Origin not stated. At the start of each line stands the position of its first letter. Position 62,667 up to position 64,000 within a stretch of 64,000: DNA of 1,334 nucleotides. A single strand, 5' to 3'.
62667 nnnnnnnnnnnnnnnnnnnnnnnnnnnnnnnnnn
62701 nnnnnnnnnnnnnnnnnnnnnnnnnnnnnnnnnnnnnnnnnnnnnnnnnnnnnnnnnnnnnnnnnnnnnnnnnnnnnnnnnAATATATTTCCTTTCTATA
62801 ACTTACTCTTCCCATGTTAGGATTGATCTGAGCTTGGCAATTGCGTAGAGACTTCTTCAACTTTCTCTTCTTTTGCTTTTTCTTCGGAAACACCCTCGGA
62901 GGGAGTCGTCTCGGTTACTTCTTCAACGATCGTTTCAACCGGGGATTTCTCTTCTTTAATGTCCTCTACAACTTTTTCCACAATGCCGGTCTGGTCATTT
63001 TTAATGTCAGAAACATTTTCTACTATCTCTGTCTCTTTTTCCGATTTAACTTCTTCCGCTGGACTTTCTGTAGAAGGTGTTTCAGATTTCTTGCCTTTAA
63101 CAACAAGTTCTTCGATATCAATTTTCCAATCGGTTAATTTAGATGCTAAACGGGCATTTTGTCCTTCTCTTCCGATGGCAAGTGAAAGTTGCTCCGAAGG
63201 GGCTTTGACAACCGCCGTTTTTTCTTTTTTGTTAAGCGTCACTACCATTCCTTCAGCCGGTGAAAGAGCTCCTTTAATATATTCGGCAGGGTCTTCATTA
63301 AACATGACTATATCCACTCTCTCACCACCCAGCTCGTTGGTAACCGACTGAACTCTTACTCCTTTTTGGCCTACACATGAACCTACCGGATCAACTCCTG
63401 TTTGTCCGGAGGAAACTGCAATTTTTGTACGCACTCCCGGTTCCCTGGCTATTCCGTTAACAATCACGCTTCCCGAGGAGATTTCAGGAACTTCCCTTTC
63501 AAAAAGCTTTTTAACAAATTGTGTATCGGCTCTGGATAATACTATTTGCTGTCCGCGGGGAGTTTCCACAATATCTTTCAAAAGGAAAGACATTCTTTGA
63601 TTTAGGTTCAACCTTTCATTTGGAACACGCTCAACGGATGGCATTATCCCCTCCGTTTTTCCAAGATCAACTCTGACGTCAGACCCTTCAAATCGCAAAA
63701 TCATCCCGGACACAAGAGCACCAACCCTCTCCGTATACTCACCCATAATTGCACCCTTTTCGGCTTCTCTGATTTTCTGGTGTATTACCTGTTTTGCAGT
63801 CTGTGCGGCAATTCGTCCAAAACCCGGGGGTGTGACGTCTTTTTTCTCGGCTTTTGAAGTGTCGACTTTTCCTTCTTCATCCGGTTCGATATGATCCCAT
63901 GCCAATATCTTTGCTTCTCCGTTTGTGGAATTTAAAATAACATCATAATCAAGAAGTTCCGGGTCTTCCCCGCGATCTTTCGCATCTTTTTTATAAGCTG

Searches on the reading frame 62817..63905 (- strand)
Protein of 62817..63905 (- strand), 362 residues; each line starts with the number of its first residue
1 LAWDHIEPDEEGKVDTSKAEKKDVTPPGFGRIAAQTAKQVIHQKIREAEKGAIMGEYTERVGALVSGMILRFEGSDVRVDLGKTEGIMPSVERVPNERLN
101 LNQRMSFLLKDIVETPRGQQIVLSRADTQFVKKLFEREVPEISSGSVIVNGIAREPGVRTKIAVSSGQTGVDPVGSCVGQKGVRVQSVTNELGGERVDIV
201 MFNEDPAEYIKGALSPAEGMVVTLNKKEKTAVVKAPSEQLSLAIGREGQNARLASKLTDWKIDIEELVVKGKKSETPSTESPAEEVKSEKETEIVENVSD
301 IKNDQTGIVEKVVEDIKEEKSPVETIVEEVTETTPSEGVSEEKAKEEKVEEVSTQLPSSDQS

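Call 30: search_protein_families(library=pfam, proteins=[window:62817-63905:-], max_evalue=0.00001)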
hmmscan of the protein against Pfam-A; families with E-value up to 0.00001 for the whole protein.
window:62817-63905:- (362 aa): 3 families
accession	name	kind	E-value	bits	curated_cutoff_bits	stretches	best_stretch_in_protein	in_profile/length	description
PF13184.12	KH_5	-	9.2e-24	83.8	27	1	156-218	1-63/69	NusA-like KH domain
PF08529.16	NusA_N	-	1.9e-07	31.8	23.8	1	24-50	94-118/119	NusA N-terminal domain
PF23095.1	KH_NusA_C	-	3.6e-06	27.4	34.2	0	231-267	1-37/59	Transcription termination/antitermination protein NusA, KH domain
